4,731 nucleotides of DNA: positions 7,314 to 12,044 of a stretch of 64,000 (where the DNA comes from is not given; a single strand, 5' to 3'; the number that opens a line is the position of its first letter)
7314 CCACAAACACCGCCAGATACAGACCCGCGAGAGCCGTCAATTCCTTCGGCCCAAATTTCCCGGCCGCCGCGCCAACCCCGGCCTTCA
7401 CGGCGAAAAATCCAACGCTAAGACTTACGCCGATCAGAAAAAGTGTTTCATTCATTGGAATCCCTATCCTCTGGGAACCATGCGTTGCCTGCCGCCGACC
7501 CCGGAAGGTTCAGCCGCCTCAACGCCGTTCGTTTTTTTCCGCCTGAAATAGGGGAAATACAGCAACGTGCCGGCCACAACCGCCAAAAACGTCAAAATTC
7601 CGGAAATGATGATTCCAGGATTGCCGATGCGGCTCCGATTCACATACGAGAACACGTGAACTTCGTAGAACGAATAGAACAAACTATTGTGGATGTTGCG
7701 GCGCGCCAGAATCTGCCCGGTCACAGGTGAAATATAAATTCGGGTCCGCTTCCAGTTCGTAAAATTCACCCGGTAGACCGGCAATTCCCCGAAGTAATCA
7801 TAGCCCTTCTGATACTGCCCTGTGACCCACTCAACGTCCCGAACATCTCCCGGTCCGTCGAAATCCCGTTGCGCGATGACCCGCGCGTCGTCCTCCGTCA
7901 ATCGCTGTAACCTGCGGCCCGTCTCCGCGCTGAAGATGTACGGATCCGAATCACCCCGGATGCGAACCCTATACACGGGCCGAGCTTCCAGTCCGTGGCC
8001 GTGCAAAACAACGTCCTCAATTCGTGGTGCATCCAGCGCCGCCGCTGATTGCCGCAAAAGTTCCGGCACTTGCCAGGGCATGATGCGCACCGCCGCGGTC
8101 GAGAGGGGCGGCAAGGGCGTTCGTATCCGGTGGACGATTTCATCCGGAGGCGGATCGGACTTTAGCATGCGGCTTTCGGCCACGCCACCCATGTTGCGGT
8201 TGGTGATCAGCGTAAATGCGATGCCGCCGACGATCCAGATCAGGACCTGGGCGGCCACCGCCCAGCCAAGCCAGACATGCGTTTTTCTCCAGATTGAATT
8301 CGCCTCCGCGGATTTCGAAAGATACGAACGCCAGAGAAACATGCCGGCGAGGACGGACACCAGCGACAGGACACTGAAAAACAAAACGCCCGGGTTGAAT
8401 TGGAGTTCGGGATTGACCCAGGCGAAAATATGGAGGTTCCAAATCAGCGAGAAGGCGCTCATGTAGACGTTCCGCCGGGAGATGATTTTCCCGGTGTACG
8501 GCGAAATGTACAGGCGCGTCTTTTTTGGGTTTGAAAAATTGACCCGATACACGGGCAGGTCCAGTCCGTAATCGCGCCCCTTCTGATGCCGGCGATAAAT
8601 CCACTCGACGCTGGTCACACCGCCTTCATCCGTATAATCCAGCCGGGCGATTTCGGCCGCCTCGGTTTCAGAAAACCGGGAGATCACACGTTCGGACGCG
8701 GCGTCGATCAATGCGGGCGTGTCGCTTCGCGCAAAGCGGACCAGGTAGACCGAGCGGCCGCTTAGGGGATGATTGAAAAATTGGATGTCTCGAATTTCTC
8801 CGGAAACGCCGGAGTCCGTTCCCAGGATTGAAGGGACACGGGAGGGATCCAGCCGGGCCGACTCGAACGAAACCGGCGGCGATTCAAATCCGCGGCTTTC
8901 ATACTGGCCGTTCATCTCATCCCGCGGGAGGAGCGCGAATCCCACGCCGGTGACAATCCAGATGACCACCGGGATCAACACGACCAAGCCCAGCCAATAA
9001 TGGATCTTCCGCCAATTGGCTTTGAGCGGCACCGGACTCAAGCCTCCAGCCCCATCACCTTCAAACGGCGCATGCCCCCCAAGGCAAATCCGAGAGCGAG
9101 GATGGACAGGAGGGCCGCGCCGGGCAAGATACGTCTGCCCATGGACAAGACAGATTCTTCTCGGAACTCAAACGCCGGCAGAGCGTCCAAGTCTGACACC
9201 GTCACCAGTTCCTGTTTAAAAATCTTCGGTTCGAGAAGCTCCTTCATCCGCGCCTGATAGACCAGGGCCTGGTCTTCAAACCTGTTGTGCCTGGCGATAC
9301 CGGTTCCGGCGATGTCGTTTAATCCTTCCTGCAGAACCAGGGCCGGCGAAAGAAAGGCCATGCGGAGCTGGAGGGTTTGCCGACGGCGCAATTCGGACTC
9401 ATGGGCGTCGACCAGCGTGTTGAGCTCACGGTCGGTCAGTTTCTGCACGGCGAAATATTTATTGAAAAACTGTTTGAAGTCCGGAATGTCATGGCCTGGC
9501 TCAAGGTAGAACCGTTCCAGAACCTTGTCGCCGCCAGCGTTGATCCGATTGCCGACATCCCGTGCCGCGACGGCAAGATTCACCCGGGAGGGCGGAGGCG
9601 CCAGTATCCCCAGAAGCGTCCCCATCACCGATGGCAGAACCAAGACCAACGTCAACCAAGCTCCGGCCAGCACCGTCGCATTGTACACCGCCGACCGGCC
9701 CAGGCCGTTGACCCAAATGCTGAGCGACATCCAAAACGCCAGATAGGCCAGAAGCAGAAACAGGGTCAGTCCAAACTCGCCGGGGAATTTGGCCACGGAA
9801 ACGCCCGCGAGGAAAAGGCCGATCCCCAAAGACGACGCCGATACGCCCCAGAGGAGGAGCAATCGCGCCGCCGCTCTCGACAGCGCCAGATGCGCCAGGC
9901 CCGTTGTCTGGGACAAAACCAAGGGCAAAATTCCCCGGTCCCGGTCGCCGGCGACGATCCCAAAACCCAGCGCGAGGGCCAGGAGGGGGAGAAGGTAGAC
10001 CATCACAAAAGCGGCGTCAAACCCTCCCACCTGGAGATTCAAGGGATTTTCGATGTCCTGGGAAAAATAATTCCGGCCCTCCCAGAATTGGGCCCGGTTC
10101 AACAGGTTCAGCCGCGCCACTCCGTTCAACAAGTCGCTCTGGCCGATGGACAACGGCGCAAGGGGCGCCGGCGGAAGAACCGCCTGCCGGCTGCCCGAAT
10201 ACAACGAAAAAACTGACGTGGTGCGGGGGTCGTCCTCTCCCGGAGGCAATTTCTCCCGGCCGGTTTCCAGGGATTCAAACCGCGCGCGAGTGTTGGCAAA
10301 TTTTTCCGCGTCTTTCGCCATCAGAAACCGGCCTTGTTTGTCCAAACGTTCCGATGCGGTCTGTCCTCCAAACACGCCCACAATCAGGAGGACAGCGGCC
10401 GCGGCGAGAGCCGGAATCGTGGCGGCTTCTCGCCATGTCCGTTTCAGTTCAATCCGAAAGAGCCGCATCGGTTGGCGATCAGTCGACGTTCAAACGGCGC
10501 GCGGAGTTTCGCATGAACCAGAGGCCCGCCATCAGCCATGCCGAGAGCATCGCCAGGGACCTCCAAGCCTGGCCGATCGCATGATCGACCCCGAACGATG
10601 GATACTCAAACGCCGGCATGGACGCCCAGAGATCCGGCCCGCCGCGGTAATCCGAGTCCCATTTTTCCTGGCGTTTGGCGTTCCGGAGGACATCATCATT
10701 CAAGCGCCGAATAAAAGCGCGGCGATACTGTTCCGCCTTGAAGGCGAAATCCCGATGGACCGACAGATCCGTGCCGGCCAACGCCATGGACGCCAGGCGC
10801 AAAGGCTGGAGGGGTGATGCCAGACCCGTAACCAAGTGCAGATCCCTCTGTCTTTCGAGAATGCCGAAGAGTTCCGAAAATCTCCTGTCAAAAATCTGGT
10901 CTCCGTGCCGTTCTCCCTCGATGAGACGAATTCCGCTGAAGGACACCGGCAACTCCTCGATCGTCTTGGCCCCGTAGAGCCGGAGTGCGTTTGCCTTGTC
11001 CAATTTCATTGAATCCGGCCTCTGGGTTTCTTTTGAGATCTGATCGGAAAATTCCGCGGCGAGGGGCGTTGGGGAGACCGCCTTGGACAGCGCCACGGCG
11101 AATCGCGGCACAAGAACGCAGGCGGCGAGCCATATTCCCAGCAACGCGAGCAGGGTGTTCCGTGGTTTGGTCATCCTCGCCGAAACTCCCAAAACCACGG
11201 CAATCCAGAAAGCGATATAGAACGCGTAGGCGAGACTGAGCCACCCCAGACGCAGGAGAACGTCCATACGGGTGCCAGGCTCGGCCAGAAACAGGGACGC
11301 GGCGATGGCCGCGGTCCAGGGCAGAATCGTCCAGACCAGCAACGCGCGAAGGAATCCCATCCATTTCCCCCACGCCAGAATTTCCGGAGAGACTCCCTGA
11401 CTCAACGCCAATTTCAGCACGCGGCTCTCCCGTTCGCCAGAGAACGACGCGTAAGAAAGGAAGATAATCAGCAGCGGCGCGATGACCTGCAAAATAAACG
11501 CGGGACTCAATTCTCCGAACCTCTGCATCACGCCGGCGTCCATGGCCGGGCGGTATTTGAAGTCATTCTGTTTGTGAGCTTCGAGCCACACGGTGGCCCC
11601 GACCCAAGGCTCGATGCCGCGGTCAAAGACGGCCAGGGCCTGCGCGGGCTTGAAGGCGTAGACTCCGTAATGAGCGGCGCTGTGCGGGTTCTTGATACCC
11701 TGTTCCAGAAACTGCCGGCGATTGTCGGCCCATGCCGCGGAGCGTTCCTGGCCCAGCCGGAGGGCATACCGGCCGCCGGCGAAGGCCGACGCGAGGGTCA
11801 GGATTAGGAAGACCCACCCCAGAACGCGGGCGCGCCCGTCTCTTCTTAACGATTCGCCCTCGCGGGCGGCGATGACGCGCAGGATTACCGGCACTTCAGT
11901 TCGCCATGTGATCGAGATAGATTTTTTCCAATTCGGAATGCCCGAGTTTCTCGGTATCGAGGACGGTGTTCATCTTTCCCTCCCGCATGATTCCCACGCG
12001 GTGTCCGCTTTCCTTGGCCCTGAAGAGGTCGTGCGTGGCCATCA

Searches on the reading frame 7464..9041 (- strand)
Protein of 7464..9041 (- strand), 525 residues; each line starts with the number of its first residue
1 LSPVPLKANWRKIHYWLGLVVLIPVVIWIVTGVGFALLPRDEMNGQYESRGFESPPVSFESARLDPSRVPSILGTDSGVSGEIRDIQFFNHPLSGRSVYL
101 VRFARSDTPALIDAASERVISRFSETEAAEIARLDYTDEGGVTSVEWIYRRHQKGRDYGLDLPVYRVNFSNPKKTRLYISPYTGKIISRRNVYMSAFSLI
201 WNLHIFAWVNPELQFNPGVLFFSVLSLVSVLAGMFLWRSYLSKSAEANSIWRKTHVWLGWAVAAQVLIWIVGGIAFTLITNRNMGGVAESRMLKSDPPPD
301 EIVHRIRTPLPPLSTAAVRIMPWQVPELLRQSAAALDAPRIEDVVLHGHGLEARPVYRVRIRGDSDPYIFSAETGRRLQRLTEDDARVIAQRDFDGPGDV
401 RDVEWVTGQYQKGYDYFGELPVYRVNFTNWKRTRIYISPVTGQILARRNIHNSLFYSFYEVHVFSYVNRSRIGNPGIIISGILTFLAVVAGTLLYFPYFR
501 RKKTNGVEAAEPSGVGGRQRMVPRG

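Call 81: search_protein_families(library=pfam, proteins=[window:7464-9041:-], max_evalue=0.00001)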
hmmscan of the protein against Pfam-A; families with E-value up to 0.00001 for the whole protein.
window:7464-9041:- (525 aa): 2 families
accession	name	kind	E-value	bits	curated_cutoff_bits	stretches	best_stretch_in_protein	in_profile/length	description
PF03929.21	PepSY_TM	-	6.4e-21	75.9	28.8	1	12-291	2-219/295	PepSY-associated TM region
PF03413.25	PepSY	-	1.3e-17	64.3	24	0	124-189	3-59/60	Peptidase propeptide and YPEB domain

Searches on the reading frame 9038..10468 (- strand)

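Call 81: search_protein_families(library=pfam, proteins=[window:9038-10468:-], max_evalue=0.00001)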
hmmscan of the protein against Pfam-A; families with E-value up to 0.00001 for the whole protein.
window:9038-10468:- (476 aa): 2 families
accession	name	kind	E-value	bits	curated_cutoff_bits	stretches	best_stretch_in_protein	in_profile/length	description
PF12040.14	DUF3526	-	2.6e-23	83.7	25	1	301-435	7-143/144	Domain of unknown function (DUF3526)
PF12679.13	ABC2_membrane_2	-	1.1e-10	41.7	27.2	1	9-290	15-211/283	ABC-2 family transporter protein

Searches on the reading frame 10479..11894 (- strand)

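Call 81: search_protein_families(library=pfam, proteins=[window:10479-11894:-], max_evalue=0.00001)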
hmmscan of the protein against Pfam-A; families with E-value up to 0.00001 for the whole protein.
window:10479-11894:- (471 aa): 2 families
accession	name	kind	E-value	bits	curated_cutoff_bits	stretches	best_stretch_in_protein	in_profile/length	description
PF12040.14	DUF3526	-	5.9e-23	82.6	25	1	300-431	23-143/144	Domain of unknown function (DUF3526)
PF12679.13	ABC2_membrane_2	-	1.2e-15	58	27.2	1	8-274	3-211/283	ABC-2 family transporter protein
